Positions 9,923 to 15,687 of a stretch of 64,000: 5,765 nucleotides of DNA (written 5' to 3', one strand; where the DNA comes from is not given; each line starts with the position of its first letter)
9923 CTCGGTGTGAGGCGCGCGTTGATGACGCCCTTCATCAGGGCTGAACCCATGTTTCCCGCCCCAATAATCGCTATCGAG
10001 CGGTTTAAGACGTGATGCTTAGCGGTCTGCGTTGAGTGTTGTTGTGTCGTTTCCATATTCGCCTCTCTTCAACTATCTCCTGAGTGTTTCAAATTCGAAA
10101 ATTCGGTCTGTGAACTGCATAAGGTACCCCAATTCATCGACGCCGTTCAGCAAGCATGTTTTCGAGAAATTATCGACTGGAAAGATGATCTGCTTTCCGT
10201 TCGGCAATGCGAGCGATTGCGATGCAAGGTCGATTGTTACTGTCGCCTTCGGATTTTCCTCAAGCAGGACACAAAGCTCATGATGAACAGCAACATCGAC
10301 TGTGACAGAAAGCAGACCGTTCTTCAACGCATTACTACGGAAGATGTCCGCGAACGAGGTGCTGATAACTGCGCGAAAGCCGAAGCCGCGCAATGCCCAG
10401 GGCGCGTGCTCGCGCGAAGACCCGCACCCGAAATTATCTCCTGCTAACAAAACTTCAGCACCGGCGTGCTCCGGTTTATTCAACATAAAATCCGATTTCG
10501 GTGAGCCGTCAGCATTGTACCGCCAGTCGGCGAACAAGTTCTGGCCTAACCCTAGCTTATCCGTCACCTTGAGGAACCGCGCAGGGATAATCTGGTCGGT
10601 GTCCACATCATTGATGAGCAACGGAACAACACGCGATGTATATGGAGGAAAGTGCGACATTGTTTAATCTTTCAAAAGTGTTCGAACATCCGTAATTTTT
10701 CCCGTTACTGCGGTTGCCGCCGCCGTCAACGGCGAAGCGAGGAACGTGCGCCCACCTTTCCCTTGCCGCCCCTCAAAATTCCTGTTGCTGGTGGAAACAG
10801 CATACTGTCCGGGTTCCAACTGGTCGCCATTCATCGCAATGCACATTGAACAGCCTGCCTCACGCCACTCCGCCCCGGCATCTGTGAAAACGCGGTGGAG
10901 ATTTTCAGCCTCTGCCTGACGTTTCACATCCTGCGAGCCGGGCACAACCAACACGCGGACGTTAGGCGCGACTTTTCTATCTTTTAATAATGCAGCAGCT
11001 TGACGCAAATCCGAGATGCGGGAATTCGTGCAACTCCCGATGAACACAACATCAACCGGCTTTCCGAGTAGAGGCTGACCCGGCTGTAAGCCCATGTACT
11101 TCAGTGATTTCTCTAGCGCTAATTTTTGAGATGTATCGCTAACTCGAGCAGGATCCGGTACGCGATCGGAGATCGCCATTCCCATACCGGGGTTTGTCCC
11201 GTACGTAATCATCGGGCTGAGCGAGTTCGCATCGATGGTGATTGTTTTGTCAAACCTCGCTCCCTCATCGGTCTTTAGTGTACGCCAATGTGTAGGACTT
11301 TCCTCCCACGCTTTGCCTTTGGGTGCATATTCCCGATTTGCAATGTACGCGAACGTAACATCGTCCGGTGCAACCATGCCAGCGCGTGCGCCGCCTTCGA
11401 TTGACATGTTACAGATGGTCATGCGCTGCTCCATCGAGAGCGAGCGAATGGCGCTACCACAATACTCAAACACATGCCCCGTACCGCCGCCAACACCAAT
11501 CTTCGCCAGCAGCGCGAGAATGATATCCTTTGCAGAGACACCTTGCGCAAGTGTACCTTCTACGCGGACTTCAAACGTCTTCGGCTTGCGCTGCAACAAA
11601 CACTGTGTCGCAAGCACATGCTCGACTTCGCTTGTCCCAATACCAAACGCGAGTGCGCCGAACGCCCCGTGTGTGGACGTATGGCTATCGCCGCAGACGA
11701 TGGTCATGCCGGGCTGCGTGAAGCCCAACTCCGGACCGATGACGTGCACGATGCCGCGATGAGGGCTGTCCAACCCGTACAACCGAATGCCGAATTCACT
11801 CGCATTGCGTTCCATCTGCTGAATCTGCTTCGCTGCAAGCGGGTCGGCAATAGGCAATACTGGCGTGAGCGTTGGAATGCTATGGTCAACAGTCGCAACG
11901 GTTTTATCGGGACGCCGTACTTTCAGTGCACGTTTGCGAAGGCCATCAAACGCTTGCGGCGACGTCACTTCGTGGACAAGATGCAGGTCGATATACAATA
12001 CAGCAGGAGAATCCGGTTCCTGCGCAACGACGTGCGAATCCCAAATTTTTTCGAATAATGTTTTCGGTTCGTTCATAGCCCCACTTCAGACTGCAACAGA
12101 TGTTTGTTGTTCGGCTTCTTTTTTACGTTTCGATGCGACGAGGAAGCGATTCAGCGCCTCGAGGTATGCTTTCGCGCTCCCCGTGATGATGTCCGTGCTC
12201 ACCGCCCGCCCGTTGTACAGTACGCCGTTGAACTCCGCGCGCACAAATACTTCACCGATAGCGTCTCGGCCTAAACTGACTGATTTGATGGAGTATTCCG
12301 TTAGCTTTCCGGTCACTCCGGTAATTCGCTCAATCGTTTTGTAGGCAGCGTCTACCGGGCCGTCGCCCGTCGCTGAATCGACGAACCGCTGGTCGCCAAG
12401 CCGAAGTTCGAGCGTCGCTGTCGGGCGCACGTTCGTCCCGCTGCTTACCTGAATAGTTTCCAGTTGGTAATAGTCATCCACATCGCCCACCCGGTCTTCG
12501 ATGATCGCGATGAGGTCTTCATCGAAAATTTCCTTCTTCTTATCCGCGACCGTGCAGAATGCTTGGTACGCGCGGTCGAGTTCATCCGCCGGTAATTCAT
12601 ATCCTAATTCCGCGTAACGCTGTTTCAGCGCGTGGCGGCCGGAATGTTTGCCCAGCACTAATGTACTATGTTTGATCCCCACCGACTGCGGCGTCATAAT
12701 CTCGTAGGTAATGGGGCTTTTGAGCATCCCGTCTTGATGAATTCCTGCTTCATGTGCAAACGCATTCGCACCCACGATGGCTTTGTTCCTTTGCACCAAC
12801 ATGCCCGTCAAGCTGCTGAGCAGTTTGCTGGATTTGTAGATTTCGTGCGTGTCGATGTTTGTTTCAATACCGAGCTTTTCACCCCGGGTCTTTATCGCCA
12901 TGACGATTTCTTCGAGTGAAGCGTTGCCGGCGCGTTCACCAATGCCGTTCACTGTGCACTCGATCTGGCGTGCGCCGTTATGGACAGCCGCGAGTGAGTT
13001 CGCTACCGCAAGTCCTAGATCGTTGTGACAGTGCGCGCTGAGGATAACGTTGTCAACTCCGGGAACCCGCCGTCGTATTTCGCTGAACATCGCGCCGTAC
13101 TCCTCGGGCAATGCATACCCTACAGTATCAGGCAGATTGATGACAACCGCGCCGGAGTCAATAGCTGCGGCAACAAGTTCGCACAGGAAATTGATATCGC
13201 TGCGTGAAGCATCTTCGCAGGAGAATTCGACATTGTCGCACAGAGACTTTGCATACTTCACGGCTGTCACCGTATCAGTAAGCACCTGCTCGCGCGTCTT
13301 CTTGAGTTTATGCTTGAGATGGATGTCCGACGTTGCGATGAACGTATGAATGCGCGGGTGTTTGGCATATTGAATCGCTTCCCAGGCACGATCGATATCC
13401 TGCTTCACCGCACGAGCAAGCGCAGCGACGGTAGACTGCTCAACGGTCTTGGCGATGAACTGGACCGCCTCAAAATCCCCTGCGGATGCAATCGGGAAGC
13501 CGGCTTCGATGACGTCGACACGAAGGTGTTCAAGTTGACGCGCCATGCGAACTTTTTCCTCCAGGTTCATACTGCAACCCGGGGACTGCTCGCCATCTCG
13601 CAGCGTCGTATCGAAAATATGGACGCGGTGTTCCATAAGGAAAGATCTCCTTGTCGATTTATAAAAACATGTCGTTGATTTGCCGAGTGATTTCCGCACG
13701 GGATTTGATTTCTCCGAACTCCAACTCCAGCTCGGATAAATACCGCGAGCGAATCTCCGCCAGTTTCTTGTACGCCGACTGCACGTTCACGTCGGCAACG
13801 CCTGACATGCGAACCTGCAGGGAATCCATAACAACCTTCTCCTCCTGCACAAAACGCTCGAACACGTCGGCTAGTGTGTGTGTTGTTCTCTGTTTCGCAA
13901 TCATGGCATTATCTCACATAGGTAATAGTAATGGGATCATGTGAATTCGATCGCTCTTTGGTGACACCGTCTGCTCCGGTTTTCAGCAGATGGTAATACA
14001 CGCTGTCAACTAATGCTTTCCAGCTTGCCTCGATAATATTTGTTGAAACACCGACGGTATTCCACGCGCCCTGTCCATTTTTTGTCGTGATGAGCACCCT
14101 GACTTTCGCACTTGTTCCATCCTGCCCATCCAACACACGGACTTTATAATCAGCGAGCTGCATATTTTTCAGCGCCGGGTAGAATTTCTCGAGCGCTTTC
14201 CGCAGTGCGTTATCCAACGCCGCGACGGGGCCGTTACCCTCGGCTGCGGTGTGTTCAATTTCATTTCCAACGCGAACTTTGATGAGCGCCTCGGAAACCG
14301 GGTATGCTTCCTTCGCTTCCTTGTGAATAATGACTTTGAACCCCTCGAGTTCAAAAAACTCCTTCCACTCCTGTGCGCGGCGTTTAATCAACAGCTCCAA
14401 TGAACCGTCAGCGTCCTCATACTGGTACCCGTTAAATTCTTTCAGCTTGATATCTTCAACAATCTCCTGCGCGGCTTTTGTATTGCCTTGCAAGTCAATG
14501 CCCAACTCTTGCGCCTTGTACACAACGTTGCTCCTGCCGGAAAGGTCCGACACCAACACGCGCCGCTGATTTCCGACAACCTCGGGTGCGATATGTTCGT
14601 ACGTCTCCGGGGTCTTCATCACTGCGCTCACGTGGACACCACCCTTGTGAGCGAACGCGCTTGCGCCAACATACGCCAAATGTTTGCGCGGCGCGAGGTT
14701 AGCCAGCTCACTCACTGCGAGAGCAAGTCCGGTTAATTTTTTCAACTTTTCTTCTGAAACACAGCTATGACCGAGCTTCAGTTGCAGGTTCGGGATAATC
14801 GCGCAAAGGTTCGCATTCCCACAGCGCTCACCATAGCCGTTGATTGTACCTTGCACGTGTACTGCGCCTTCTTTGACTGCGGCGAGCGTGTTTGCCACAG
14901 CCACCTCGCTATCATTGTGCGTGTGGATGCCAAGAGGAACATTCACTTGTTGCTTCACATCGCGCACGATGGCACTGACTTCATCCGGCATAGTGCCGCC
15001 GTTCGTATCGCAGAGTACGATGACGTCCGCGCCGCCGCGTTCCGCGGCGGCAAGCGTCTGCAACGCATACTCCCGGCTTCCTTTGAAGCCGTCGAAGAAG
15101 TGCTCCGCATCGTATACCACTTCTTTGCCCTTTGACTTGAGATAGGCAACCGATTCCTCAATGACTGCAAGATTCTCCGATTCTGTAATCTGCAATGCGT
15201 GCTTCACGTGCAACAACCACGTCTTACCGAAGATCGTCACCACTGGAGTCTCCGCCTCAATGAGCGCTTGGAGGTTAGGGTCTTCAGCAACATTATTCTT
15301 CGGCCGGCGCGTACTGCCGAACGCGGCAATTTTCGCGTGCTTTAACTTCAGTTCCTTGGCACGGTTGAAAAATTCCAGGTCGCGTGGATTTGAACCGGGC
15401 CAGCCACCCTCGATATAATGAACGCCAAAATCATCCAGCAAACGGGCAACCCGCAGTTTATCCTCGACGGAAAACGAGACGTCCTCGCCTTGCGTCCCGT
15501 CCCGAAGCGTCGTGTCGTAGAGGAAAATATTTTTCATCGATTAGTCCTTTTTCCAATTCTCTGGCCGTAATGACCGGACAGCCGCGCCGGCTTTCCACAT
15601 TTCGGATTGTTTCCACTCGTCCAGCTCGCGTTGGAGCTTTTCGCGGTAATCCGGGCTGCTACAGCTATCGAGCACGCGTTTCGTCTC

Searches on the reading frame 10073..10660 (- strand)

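Call 8: search_protein_families(library=ncbifam, proteins=[window:10073-10660:-], max_evalue=1e-10)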
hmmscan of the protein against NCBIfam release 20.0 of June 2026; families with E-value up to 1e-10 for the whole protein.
window:10073-10660:- (195 aa): 9 families
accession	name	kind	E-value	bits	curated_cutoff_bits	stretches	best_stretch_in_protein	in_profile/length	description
NF002458.0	PRK01641.1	subfamily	2e-73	246.2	167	1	1-192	1-191/202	3-isopropylmalate dehydratase small subunit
TIGR00171.1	leuD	equivalog_domain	9.7e-59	198.4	116.25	1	1-187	1-188/188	3-isopropylmalate dehydratase small subunit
TIGR02087.1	LEUD_arch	subfamily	6.4e-23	81.2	108.95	1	17-156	8-130/157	LeuD/DmdB family oxidoreductase small subunit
NF040604.2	HacB_Meth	equivalog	1.8e-21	76.7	230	1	14-154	9-131/159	homoaconitase small subunit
TIGR02084.1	leud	equivalog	1e-20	74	245.85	1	17-126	8-106/156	3-isopropylmalate dehydratase small subunit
NF040625.1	HacB2_Meth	equivalog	3.7e-18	65.5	230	1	17-129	13-114/161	homoaconitase small subunit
NF010629.0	PRK14023.1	equivalog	4.3e-14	52.7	229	1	17-121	9-103/166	homoaconitate hydratase small subunit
NF005558.0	PRK07229.1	equivalog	3.3e-12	45.8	612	1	17-121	480-578/647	aconitate hydratase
TIGR01342.1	acon_putative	hypoth_equivalog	1.2e-11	43.6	719.15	1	17-122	479-582/655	putative aconitate hydratase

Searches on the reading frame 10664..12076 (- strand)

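Call 8: search_protein_families(library=ncbifam, proteins=[window:10664-12076:-], max_evalue=1e-10)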
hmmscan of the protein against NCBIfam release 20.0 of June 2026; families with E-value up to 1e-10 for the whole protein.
window:10664-12076:- (470 aa): 19 families
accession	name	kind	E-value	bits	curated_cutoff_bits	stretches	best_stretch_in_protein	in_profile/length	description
NF004016.0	PRK05478.1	subfamily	1.5e-232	772.2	510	1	4-467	3-466/468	3-isopropylmalate dehydratase large subunit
TIGR00170.1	leuC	equivalog_domain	1.3e-218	726.3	560.25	1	4-466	2-465/466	3-isopropylmalate dehydratase large subunit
NF009116.0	PRK12466.1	subfamily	7.8e-214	710.5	531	1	2-468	2-469/472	3-isopropylmalate dehydratase large subunit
NF001614.1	PRK00402.1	subfamily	1.1e-111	373.4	385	2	5-303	1-283/415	aconitase/3-isopropylmalate dehydratase large subunit family protein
TIGR01343.1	hacA_fam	subfamily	3e-102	342.3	385.7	2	7-304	2-281/412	homoaconitate hydratase family protein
TIGR02086.1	IPMI_arch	subfamily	2.1e-90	303.4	410.15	2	6-296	2-271/411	3-isopropylmalate dehydratase/homoaconitate hydratase family large subunit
NF005558.0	PRK07229.1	equivalog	3e-84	283.8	612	1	4-467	2-415/647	aconitate hydratase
NF040615.1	HacA_Meth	equivalog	1.6e-82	277.5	550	2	26-296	23-280/419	homoaconitase large subunit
TIGR02083.1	LEU2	equivalog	1e-80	271.7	610.65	2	6-304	2-284/419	3-isopropylmalate dehydratase large subunit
TIGR01342.1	acon_putative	hypoth_equivalog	3.8e-62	210.4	719.15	2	8-296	3-272/655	putative aconitate hydratase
TIGR00139.1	h_aconitase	equivalog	2.6e-47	161.7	529.9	2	34-289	37-299/709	homoaconitase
TIGR01340.1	aconitase_mito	equivalog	8e-45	153.4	825.35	1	92-461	121-472/745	aconitate hydratase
NF006757.0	PRK09277.1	subfamily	9.6e-35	119.5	686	1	125-462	206-559/888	aconitate hydratase AcnA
NF009520.0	PRK12881.1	subfamily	9.2e-34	116.3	905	1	125-462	206-560/893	aconitate hydratase AcnA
NF006690.0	PRK09238.1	equivalog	2e-30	105.5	782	1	265-464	647-814/852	bifunctional aconitate hydratase 2/2-methylisocitrate dehydratase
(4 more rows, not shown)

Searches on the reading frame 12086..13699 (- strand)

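Call 8: search_protein_families(library=ncbifam, proteins=[window:12086-13699:-], max_evalue=1e-10)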
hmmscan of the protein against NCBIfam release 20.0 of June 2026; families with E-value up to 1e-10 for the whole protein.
window:12086-13699:- (537 aa): 19 families
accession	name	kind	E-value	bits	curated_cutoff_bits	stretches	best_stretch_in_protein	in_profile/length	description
NF002086.0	PRK00915.1-3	equivalog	4.1e-240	797.6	532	1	22-532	3-514/516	2-isopropylmalate synthase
TIGR00973.1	leuA_bact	equivalog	1.5e-225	749.3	598.7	1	25-517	1-494/494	2-isopropylmalate synthase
NF002087.0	PRK00915.1-4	equivalog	2.2e-221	735.9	729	1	22-530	3-513/516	2-isopropylmalate synthase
NF002088.0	PRK00915.1-5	equivalog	4e-205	682.2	697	1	24-532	2-511/514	2-isopropylmalate synthase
NF002084.0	PRK00915.1-1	equivalog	7e-196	651.8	748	1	22-532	1-512/523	2-isopropylmalate synthase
NF002085.0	PRK00915.1-2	subfamily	2.1e-156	521.6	517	1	19-520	7-500/504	2-isopropylmalate synthase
TIGR02090.1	LEU1_arch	subfamily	4.8e-126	420.7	484.75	1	26-400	1-363/363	isopropylmalate/citramalate/homocitrate synthases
NF041069.1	IPMS_Sufob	equivalog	2.6e-125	418.6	600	1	26-402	1-367/371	isopropylmalate synthase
TIGR02660.1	nifV_homocitr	equivalog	2.5e-93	313.3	462.9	1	26-398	2-363/365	homocitrate synthase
TIGR02146.1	LysS_fung_arch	equivalog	2.5e-83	280.2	413.55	1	28-377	1-338/344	homocitrate synthase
NF042434.1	IPMS_Lepto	equivalog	1.6e-78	264.3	500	1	23-387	3-372/374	2-isopropylmalate synthase LeuA2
TIGR00977.1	citramal_synth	equivalog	1.1e-62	212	450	1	26-518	2-515/526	citramalate synthase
NF042433.1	CitmalDyn_Leptosp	equivalog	9.3e-62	209.2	950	1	23-463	5-444/514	(R)-citramalate synthase CimA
NF002991.1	PRK03739.1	subfamily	2.9e-51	174.8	455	1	31-518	32-550/550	2-isopropylmalate synthase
TIGR00970.1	leuA_yeast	equivalog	1.2e-37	129.7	697.4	1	30-327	31-343/564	2-isopropylmalate synthase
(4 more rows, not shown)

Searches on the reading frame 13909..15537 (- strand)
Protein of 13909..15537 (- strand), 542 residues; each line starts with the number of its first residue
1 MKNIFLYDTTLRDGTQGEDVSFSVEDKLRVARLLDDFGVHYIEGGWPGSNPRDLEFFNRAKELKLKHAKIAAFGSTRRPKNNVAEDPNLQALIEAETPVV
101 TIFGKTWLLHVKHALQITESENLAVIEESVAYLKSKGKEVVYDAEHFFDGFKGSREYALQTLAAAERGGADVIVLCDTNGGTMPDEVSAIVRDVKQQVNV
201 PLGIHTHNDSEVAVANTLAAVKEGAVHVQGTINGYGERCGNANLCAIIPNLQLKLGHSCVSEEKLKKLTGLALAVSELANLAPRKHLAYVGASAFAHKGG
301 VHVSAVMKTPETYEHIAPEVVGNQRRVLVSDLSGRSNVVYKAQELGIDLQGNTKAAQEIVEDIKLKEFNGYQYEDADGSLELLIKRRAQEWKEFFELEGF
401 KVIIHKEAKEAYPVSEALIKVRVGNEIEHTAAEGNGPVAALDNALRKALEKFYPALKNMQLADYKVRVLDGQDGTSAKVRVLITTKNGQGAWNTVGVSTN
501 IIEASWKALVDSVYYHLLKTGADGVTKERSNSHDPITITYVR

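Call 8: search_protein_families(library=ncbifam, proteins=[window:13909-15537:-], max_evalue=1e-10)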
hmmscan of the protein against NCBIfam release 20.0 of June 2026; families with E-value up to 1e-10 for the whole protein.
window:13909-15537:- (542 aa): 18 families
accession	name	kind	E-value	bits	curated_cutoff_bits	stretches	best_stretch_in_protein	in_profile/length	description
TIGR00977.1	citramal_synth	equivalog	2.4e-238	791.7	450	1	4-521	2-521/526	citramalate synthase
NF002085.0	PRK00915.1-2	subfamily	3.5e-90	303.1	517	1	2-515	12-498/504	2-isopropylmalate synthase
NF002088.0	PRK00915.1-5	equivalog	1.2e-80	271.5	697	1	1-516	1-498/514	2-isopropylmalate synthase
NF002086.0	PRK00915.1-3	equivalog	7.9e-80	268.8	532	1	2-517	5-502/516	2-isopropylmalate synthase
TIGR00973.1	leuA_bact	equivalog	3.6e-77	259.9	598.7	1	4-513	2-493/494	2-isopropylmalate synthase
TIGR02090.1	LEU1_arch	subfamily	1.1e-74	251.7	484.75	1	5-373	2-354/363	isopropylmalate/citramalate/homocitrate synthases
NF002084.0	PRK00915.1-1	equivalog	2.3e-68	231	748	1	3-514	4-497/523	2-isopropylmalate synthase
NF002087.0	PRK00915.1-4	equivalog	3.5e-68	230.4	729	1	3-513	6-499/516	2-isopropylmalate synthase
TIGR02146.1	LysS_fung_arch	equivalog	8.5e-68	229.1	413.55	1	7-364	2-343/344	homocitrate synthase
NF041069.1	IPMS_Sufob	equivalog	1.3e-59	202.4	600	1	6-364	3-347/371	isopropylmalate synthase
TIGR02660.1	nifV_homocitr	equivalog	5.2e-57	193.8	462.9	1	4-364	2-346/365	homocitrate synthase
NF042433.1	CitmalDyn_Leptosp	equivalog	9.1e-39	133.4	950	1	4-493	8-482/514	(R)-citramalate synthase CimA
NF042434.1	IPMS_Lepto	equivalog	2e-38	132.3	500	1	2-352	4-357/374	2-isopropylmalate synthase LeuA2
NF002991.1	PRK03739.1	subfamily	6.1e-23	81.3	455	1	184-512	219-547/550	2-isopropylmalate synthase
NF006049.0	PRK08195.1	subfamily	1.1e-22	80.5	229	1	163-252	155-246/344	4-hyroxy-2-oxovalerate/4-hydroxy-2-oxopentanoic acid aldolase,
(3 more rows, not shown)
